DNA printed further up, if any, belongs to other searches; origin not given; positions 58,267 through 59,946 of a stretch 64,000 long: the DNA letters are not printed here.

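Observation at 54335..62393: Divergent KAS III / ACP / ketoreductase / GT2 / GNAT locus facing two tandem cobalamin-type radical SAM paralogs and an AT3 acyltransferase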

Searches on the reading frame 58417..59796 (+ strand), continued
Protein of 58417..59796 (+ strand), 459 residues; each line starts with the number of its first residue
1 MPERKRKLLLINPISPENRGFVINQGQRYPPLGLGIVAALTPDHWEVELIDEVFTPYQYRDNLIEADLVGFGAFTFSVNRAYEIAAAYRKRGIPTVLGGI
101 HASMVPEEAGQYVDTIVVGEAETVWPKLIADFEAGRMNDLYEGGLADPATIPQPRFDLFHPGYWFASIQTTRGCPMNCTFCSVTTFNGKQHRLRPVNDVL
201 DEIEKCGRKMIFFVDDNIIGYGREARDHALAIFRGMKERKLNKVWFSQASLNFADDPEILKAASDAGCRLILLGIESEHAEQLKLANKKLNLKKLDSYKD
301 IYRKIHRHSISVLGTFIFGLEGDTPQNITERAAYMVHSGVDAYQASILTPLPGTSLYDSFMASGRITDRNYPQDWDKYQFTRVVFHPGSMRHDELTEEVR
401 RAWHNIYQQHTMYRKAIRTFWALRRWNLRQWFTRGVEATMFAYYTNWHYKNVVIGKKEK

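Call 38: search_protein_families(library=ncbifam, proteins=[L005:12700-14442:-, L005:16637-18304:-, L037:15109-16125:-, L037:18324-19118:-, L005:1250-2380:-], max_evalue=1e-8)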
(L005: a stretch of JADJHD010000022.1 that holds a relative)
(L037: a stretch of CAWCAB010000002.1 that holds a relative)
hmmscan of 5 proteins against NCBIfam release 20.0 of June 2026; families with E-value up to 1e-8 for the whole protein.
L005:12700-14442:- (580 aa): 78 families (the best 25 are shown)
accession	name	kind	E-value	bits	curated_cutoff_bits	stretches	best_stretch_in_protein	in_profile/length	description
NF038343.1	ligase_FadD11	exception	1.1e-59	202.3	950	1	29-580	17-583/585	fatty acid--CoA ligase FadD11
NF004837.0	PRK06187.1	subfamily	1.4e-53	182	476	2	337-489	287-456/531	long-chain-fatty-acid--CoA ligase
NF005801.1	PRK07656.1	equivalog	2.1e-47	161.9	657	2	363-488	308-436/500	FadD3 family acyl-CoA ligase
NF041592.1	carboxyl_red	equivalog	8.5e-43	146.2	1300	1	34-580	71-621/1160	carboxylic acid reductase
TIGR01923.1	menE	equivalog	7.6e-42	143.7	330.15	2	338-490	226-383/442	o-succinylbenzoate--CoA ligase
NF009233.0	PRK12583.1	subfamily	2.9e-38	131.6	832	2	363-489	346-484/558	fatty acid CoA ligase family protein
NF004758.0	PRK06087.1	equivalog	1.1e-35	123.1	736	2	338-488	305-466/548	medium-chain fatty-acid--CoA ligase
NF009232.0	PRK12582.1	subfamily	3e-35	121.5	777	2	338-580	348-615/624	acyl-CoA synthetase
NF005702.0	PRK07514.1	subfamily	3e-35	121.5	558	2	337-488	271-433/506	malonyl-CoA synthase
NF006182.0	PRK08316.1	subfamily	5.3e-35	120.9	663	2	22-236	21-229/523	fatty acyl-CoA synthetase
NF004114.0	PRK05605.1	equivalog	5.1e-34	117.5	766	1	344-492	346-506/575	long-chain-fatty-acid--CoA ligase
NF002966.0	PRK03640.1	equivalog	5.1e-33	114.4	556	1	338-490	256-417/483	o-succinylbenzoate--CoA ligase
NF006539.0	PRK09029.1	equivalog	8.6e-32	110.6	494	1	38-487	26-385/458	o-succinylbenzoate--CoA ligase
NF052269.1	Staph_lig_FadD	equivalog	1.2e-30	106.4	650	2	337-491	266-429/499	long-chain-fatty-acid--CoA ligase FadD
NF004808.0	PRK06155.1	equivalog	2.4e-30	105.3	722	2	17-252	23-254/542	ATP-dependent acyl-CoA ligase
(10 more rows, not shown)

L005:16637-18304:- (555 aa): 89 families (the best 25 are shown)
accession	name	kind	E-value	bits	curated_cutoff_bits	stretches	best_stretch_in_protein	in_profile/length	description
NF006624.1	PRK09192.1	subfamily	1.7e-105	353.6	600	1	33-550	44-566/567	fatty acyl-AMP ligase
NF005850.0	PRK07768.1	subfamily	3.4e-105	352.3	572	1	27-542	23-541/545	long-chain-fatty-acid--CoA ligase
NF004509.1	PRK05850.1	subfamily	5.3e-72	242.9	775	1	5-550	4-574/578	fatty-acid--AMP ligase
NF004282.0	PRK05691.1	subfamily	6.6e-70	234.8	4090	1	5-549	10-563/4334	non-ribosomal peptide synthase/polyketide synthase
NF004510.0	PRK05851.1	equivalog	7.4e-62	209.2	621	1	33-540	31-516/525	long-chain-fatty acid--ACP ligase MbtM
NF038339.3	FAAL_FadD32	equivalog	6.4e-61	206.2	975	1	153-459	177-501/625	long-chain-fatty-acid--AMP ligase FadD32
NF040633.1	FadD32_Coryne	exception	1.4e-60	205.3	875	1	154-545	202-613/614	FadD32-like long-chain-fatty-acid--AMP ligase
NF009124.0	PRK12476.1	subfamily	1.8e-60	204.7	922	1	153-549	193-609/612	fatty acyl-AMP ligase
NF038337.1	FAAL_FadD21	exception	2.8e-57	194.5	1100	1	31-550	36-575/579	fatty-acid--AMP ligase FAAL21/FadD21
NF004837.0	PRK06187.1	subfamily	1.5e-54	185.2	476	1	4-549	8-527/531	long-chain-fatty-acid--CoA ligase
NF038338.1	FAAL_FadD28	exception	1.2e-50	172.5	1100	1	28-550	33-576/580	fatty-acid--AMP ligase FAAL28/FadD28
NF005702.0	PRK07514.1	subfamily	2.9e-36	124.9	558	1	16-546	12-502/506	malonyl-CoA synthase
NF002966.0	PRK03640.1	equivalog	1.7e-35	122.6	556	2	358-545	301-481/483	o-succinylbenzoate--CoA ligase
NF004511.1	PRK05852.1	equivalog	4.6e-35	121.2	650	1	9-544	4-504/505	FadD7 family fatty acid--CoA ligase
NF004114.0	PRK05605.1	equivalog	1.1e-34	119.7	766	2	353-540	382-565/575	long-chain-fatty-acid--CoA ligase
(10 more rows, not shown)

L037:15109-16125:- (338 aa): 14 families
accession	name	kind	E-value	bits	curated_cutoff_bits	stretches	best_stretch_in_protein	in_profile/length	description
NF006829.0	PRK09352.1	subfamily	1.1e-86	290.8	249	1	2-338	4-321/322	beta-ketoacyl-ACP synthase 3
TIGR00747.1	fabH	subfamily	4.3e-79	265.9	292.1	1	1-337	1-321/322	beta-ketoacyl-ACP synthase III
NF009519.0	PRK12880.1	equivalog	1.5e-58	198.8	436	1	3-337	8-337/353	beta-ketoacyl-ACP synthase III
NF004623.0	PRK05963.1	equivalog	6e-55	186.8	437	1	3-335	6-325/328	beta-ketoacyl-ACP synthase III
NF005541.0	PRK07204.1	equivalog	2.1e-50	172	402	1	5-338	7-329/329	beta-ketoacyl-ACP synthase III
NF005308.0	PRK06840.1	equivalog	4.9e-41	140.9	315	1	3-338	5-335/339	3-oxoacyl-ACP synthase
NF006720.0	PRK09258.1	equivalog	1.6e-34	119.7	285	1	2-330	5-330/338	3-oxoacyl-ACP synthase III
NF005703.0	PRK07515.1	equivalog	8.4e-32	110.5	304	1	40-337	84-371/373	beta-ketoacyl-ACP synthase III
NF003274.0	PRK04262.1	equivalog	1.1e-21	77.3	244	1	9-328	9-298/347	hydroxymethylglutaryl-CoA synthase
NF042429.2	DHPHCoAsyn_DpgA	equivalog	4.7e-13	48.8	425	1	45-335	63-347/350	3,5-dihydroxyphenylacetyl-CoA synthase DpgA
TIGR00748.1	HMG_CoA_syn_Arc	equivalog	2.1e-12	47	353.35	1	13-328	12-297/345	hydroxymethylglutaryl-CoA synthase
TIGR01835.1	HMG-CoA-S_prok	equivalog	5e-11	42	360.35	1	5-187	3-179/382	hydroxymethylglutaryl-CoA synthase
NF005293.2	PRK06816.1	subfamily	7.5e-10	38.4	450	0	243-322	276-360/378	StlD/DarB family beta-ketosynthase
NF053539.1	resorcinol_DarB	exception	8.9e-09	34.9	550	0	243-323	275-360/377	dialkylresorcinol biosynthesis protein DarB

L037:18324-19118:- (264 aa): 22 families
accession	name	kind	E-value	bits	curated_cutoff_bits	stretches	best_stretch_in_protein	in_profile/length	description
NF011457.0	PRK14875.1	equivalog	1.7e-34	119.4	307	1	9-261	119-370/372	acetoin dehydrogenase dihydrolipoyllysine-residue acetyltransferase subunit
NF051488.1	bifunc_PcaDC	exception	1.1e-27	97.2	390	1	14-261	4-251/375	bifunctional 3-oxoadipate enol-lactonase/4-carboxymuconolactone decarboxylase PcaDC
TIGR03695.1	menH_SHCHC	equivalog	3e-27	95.7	208.55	1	20-259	2-250/252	2-succinyl-6-hydroxy-2,4-cyclohexadiene-1-carboxylate synthase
NF050089.1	i_nPHAscl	equivalog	6.5e-26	91.1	300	1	9-123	6-121/288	intracellular short-chain-length polyhydroxyalkanoate depolymerase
TIGR02427.1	protocat_pcaD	equivalog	5e-24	85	255.85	1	12-259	2-249/251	3-oxoadipate enol-lactonase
NF051487.1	bifunc_PcaCD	exception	6.9e-23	81.4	430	1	21-261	173-412/413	bifunctional 4-carboxymuconolactone decarboxylase/3-oxoadipate enol-lactonase PcaCD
TIGR01738.1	bioH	equivalog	9.5e-21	74.5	206.95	1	19-247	2-232/245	pimeloyl-ACP methyl ester esterase BioH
TIGR03056.1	bchO_mg_che_rel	equivalog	5.5e-18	65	172.55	1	17-107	25-116/278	alpha/beta fold hydrolase BchO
NF008340.0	PRK11126.1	equivalog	7.2e-17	61.5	261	1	17-117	11-110/255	2-succinyl-6-hydroxy-2,4-cyclohexadiene-1-carboxylate synthase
NF045632.1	hydroxlase_HsaD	equivalog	7.4e-15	54.6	400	1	17-117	31-135/290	4,5:9,10-diseco-3-hydroxy-5,9,17-trioxoandrosta-1(10),2-diene-4-oate hydrolase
TIGR03611.1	RutD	equivalog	2.3e-14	53.4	238.5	1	13-246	6-241/258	pyrimidine utilization protein D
NF007954.0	PRK10673.1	equivalog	4.7e-14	52.3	399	1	22-112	18-107/255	esterase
NF052610.1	macro_16_ester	equivalog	1.3e-13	50.9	420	0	20-129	23-137/281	alpha/beta fold macrolide esterase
TIGR03343.1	biphenyl_bphD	equivalog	2.3e-13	50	462.15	1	9-247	19-267/282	2-hydroxy-6-oxo-6-phenylhexa-2,4-dienoate hydrolase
TIGR01250.1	pro_imino_pep_2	subfamily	7.1e-13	48.8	167.65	0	5-140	7-148/288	proline iminopeptidase-family hydrolase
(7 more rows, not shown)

L005:1250-2380:- (376 aa): 10 families
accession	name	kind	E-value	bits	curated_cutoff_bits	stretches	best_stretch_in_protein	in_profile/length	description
NF008687.0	PRK11706.1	equivalog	5.5e-163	542.1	375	1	3-374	1-373/375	dTDP-4-amino-4,6-dideoxygalactose transaminase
TIGR02379.1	ECA_wecE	subfamily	6.2e-150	499.2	434.85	1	4-375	2-375/376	dTDP-4-amino-4,6-dideoxy-D-glucose transaminase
NF008658.2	PRK11658.1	equivalog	2e-65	220.9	631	1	4-375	5-377/379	UDP-4-amino-4-deoxy-L-arabinose aminotransferase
TIGR03588.1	PseC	equivalog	2.5e-64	217.5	423.5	1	32-375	29-380/380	UDP-4-amino-4,6-dideoxy-N-acetyl-beta-L-altrosamine transaminase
TIGR04181.1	NHT_00031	hypoth_equivalog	2.6e-54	184.5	420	1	4-354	1-357/359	LegC family aminotransferase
TIGR04427.1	PLP_DesI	equivalog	7.3e-39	134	650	1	42-374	61-382/390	dTDP-4-dehydro-6-deoxyglucose aminotransferase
NF011936.0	PRK15407.1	equivalog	9.6e-34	116.8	423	1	69-318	109-376/440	lipopolysaccharide biosynthesis protein RfbH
NF005816.0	PRK07682.1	equivalog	2.3e-10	39.7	620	1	19-157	60-205/390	aminotransferase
NF041364.1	GntC_guanitoxin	equivalog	3.6e-10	39.3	415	1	33-154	45-173/356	guanitoxin biosynthesis PLP-dependent (S)-gamma-hydroxy-L-arginine cyclodehydratase GntC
NF005732.0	PRK07550.1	equivalog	1.6e-09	37.3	366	1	31-128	76-173/389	aminotransferase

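Call 48: predict_structure(alignment_id=A2)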
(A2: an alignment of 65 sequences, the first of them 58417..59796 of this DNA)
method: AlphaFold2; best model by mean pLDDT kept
length: 459 residues; sequences in the alignment: 65
mean_pLDDT: 89.6   pTM: 0.88
mean pLDDT of the five models: 89.6, 88.5, 87.8, 86.7, 85.6
residues with pLDDT >= 90: 313; 70-90: 119; 50-70: 24; < 50: 3
segments of 3 or more residues with pLDDT < 50: none
pLDDT, mean of each block of 10 residues (from residue 1): 83 82 71 93 96 90 96 87 97 88 78 92 94 96 89 94 92 76 66 94 94 83 89 98 94 92 97 83 77 85 96 94 92 95 93 87 94 90 91 94 94 97 94 96 93 67
secondary structure, 60 per line:
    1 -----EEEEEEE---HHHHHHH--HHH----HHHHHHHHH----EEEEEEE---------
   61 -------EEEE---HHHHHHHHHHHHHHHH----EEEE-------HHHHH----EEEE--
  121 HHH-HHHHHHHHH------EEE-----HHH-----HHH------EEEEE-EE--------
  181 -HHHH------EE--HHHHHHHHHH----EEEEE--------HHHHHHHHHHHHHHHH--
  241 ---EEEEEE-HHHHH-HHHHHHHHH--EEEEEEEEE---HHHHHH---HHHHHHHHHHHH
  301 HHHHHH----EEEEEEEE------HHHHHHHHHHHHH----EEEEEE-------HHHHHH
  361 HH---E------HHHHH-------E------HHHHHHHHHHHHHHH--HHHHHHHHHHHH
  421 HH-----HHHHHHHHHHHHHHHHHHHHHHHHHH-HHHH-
elements in order: E6-12 H16-22 H32-40 E45-51 E68-71 H75-90 E95-98 H106-110 E115-118 H125-133 E140-142 E165-169 H182-185 H196-205 E210-214 H223-238 E244-249 H251-255 H257-265 E268-276 H280-285 H289-306 E311-318 H325-337 E342-347 H355-362 H373-377 H392-406 H409-422 H428-453 H455-458

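Call 50: fold_search(model_id=the predicted structure, library=pdb)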
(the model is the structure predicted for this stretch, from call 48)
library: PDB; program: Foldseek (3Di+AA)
matches with E <= 10: 1604; with E <= 0.001: 72
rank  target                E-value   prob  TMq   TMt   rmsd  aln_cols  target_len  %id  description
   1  6fd2_B                1.3e-20  1.00  0.71  0.72   7.3       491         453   18  Radical SAM 1,2-diol dehydratase AprD4 in complex with its substrate paromamine (released 2018-01-17)
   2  6fd2_A                8.6e-20  1.00  0.72  0.73   7.6       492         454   17  Radical SAM 1,2-diol dehydratase AprD4 in complex with its substrate paromamine (released 2018-01-17)
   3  9ccb                  1.2e-17  1.00  0.62  0.67   8.7       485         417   18  X-ray crystal structure of methyl-coenzyme M reductase glutamine methylase (MgmA) from Methanothermobacter marburgensis  (released 2025-01-01)
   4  6wte_B                6.2e-17  1.00  0.66  0.58   8.1       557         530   17  Structure of radical S-adenosylmethionine methyltransferase, TsrM, from Kitasatospora setae with cobalamin and [4Fe-4S (released 2020-12-23)
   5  6wte_A                9.7e-17  1.00  0.66  0.55   8.1       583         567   16  Structure of radical S-adenosylmethionine methyltransferase, TsrM, from Kitasatospora setae with cobalamin and [4Fe-4S (released 2020-12-23)
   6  6wtf_A                1.2e-16  1.00  0.63  0.54  10.8       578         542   18  Structure of radical S-adenosylmethionine methyltransferase, TsrM, from Kitasatospora setae with tryptophan substrate  (released 2020-12-23)
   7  9n1d                  1.6e-16  1.00  0.69  0.52   8.5       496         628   16  Crystal structure of CysS from Corallococcus sp. CA054B with 5'-deoxyadenosine and methionine bound (released 2026-01-28)
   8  6wtf_B                2.3e-16  1.00  0.65  0.56   9.1       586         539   17  Structure of radical S-adenosylmethionine methyltransferase, TsrM, from Kitasatospora setae with tryptophan substrate  (released 2020-12-23)
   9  9n1b                  4.5e-16  1.00  0.69  0.53   8.5       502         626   17  Crystal structure of CysS from Corallococcus sp. CA054B with 5'-deoxyadenosine, methionine, and pantetheinylated 3-metho (released 2026-01-28)
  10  9n1c                  1.3e-15  1.00  0.68  0.52   9.1       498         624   17  Crystal structure of CysS from Corallococcus sp. CA054B with 5'-deoxyadenosine, methionine, and pantetheinylated 3-ethox (released 2026-01-28)
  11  7kdy_A                6.3e-15  1.00  0.67  0.48   9.8       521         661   18  Crystal structure of Streptomyces tokunonesis TokK with hydroxycobalamin, 5'-deoxyadenosine, methionine, and (2R)-pant (released 2022-01-12)
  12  7mjz                  1.2e-14  1.00  0.59  0.60   6.2       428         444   20  The structure of MiaB with pentasulfide bridge (released 2021-09-15)
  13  7kdy_B                1.6e-14  1.00  0.65  0.47   9.0       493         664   18  Crystal structure of Streptomyces tokunonesis TokK with hydroxycobalamin, 5'-deoxyadenosine, methionine, and (2R)-pant (released 2022-01-12)
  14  7kdx_B                2.1e-14  1.00  0.66  0.48   9.8       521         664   18  Crystal structure of Streptomyces tokunonesis TokK with hydroxycobalamin, 5'-deoxyadenosine, and methionine (released 2022-01-12)
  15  7kdx_A                2.4e-14  1.00  0.65  0.47   9.9       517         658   18  Crystal structure of Streptomyces tokunonesis TokK with hydroxycobalamin, 5'-deoxyadenosine, and methionine (released 2022-01-12)
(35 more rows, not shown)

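Call 52: search_protein_families(library=pfam, proteins=[L033:8079-10172:+, L033:3802-5715:+, L033:5717-6454:+, L033:6459-6707:+, L033:11773-12477:+, L020:3154-4140:-, L020:5432-5980:-, L020:6015-8627:-, L010:9758-11764:+, L010:7304-8308:+], max_evalue=0.00001)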
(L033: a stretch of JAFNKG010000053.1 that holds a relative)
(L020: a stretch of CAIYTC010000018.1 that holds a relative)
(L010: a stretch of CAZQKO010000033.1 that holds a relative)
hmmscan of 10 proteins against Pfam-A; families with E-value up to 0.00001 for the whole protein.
L033:8079-10172:+ (697 aa): 4 families
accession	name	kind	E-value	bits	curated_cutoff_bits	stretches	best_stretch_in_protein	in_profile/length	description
PF03099.24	BPL_LplA_LipB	-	2.2e-22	79.8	21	1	464-581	7-133/133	Biotin/lipoate A/B protein ligase family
PF04055.27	Radical_SAM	-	3e-14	54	29.5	1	167-328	2-160/166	Radical SAM superfamily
PF02310.24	B12-binding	-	8.7e-13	48.6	32.1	1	28-123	9-117/121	B12 binding domain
PF02237.23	BPL_C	-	1e-09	38.6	21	1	646-692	1-47/48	Biotin protein ligase C terminal domain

L033:3802-5715:+ (637 aa): 1 family
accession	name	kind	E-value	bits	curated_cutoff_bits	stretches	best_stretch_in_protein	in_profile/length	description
PF01565.28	FAD_binding_4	-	8.5e-29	100.5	26.4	1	173-305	1-138/139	FAD binding domain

L033:5717-6454:+ (245 aa): 1 family
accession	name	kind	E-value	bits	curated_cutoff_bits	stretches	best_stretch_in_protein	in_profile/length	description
PF02632.19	BioY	-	6e-37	127.1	25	1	101-241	1-137/140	BioY family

L033:6459-6707:+ (82 aa): 4 families
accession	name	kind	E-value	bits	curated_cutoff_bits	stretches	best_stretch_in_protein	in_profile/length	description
PF00364.28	Biotin_lipoyl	-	6.7e-20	71.1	22.1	1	16-79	5-73/73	Biotin-requiring enzyme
PF13533.13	Biotin_lipoyl_2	-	8.6e-11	41.8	29.8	0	19-43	8-32/32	Biotin-lipoyl like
PF01597.25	GCV_H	-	1e-06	29.1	22.2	1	20-62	31-74/122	Glycine cleavage H-protein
PF13375.12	RnfC_N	-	6.3e-06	26.6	25.6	1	24-63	43-81/101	RnfC Barrel sandwich hybrid domain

L033:11773-12477:+ (234 aa): 0 families

L020:3154-4140:- (328 aa): 1 family
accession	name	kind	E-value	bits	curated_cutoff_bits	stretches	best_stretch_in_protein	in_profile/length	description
PF19709.4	DUF6206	-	2.3e-24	86.5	30.4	1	52-307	30-271/271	Family of unknown function (DUF6206)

L020:5432-5980:- (182 aa): 2 families
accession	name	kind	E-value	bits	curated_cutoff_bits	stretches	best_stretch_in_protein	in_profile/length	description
PF03358.20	FMN_red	-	4e-44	150.3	24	1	7-150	3-150/152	NADPH-dependent FMN reductase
PF02525.22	Flavodoxin_2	-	2.3e-09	37.7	27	1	12-97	8-105/198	Flavodoxin-like fold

L020:6015-8627:- (870 aa): 1 family
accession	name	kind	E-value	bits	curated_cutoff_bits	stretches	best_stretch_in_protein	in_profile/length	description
PF01804.23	Penicil_amidase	-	2.1e-221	738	21.3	1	65-859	1-674/675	Penicillin amidase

L010:9758-11764:+ (668 aa): 3 families
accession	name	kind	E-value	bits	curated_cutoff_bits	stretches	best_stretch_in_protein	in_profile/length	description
PF10566.15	Glyco_hydro_97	-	9.1e-62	209.4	32.5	1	318-575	1-275/275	Glycoside hydrolase 97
PF14508.12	GH97_N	-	7.3e-55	186.4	25.3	1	49-313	1-229/229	Glycosyl-hydrolase 97 N-terminal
PF14509.12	GH97_C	-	1.9e-18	67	25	1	578-668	2-96/97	Glycosyl-hydrolase 97 C-terminal, oligomerisation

L010:7304-8308:+ (334 aa): 2 families
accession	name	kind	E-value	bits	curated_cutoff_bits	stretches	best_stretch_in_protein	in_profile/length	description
PF21694.2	DNA_pol3_delta_C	-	3.2e-17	63.1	27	1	198-314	4-120/121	DNA polymerase III delta subunit, C-terminal domain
PF06144.19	DNA_pol3_delta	-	7.7e-08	32.8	21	1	47-119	42-121/124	DNA polymerase III, delta subunit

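Call 57: search_solved_structures(query=L005:14420-16516:-, max_evalue=0.01)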
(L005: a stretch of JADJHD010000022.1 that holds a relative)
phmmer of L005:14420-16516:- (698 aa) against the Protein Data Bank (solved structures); distinct sequences matched with E-value up to 0.01: 130 (the best 60 are shown).
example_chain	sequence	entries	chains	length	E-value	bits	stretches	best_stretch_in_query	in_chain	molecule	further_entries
9qhb_A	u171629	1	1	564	1.4e-92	314.2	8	510-599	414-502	Engineered tetratricopeptide repeat protein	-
8bu0_A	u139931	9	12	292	9e-49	169.5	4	508-591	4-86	Consensus tetratricopeptide repeat protein | Crystal structure of an 8-repeat consensus TPR superhelix with Zinc. | Monomer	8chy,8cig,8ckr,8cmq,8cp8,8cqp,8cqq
9qhc_A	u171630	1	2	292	1.9e-48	168.4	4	508-591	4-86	Engineered tetratricopeptide repeat protein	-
9gzg_A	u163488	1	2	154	5.7e-26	94.1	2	510-599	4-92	Engineered CTPR protein with glutamic acids for conductivity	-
7yeh_B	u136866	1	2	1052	7.4e-25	90.4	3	531-626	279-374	UDP-N-acetylglucosamine--peptide N-acetylglucosaminyltransferase 110 kDa subunit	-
7yea_A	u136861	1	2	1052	7.4e-25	90.4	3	531-626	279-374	UDP-N-acetylglucosamine--peptide N-acetylglucosaminyltransferase 110 kDa subunit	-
7ntf_A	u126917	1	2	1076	8e-25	90.3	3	531-626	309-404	Isoform 1 of UDP-N-acetylglucosamine--peptide N-acetylglucosaminyltransferase 110 kDa subu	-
7obi_A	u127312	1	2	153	1.7e-24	89.2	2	509-591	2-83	CTPR-rv4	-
8ch0_A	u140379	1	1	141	1.6e-23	86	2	508-599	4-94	Consensus tetratricopeptide repeat protein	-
2fo7_A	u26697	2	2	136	2.4e-23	85.4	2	511-591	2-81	SYNTHETIC CONSENSUS TPR PROTEIN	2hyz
6b85_J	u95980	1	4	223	1e-22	83.4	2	496-611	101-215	TMHC4_R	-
7y4i_A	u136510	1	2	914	6.5e-21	77.4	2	523-627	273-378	Probable UDP-N-acetylglucosamine--peptide N-acetylglucosaminyltransferase SPINDLY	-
8dtf_A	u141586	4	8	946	8.6e-21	77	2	523-627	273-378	Probable UDP-N-acetylglucosamine--peptide N-acetylglucosaminyltransferase SPINDLY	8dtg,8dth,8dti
2wqh_A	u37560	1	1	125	1e-20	76.7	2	505-590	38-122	CTPR3Y3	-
1w3b_A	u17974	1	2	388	1.1e-20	76.6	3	532-624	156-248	UDP-N-ACETYLGLUCOSAMINE--PEPTIDE N-ACETYLGLUCOSAMINYLTRANSFERASE 110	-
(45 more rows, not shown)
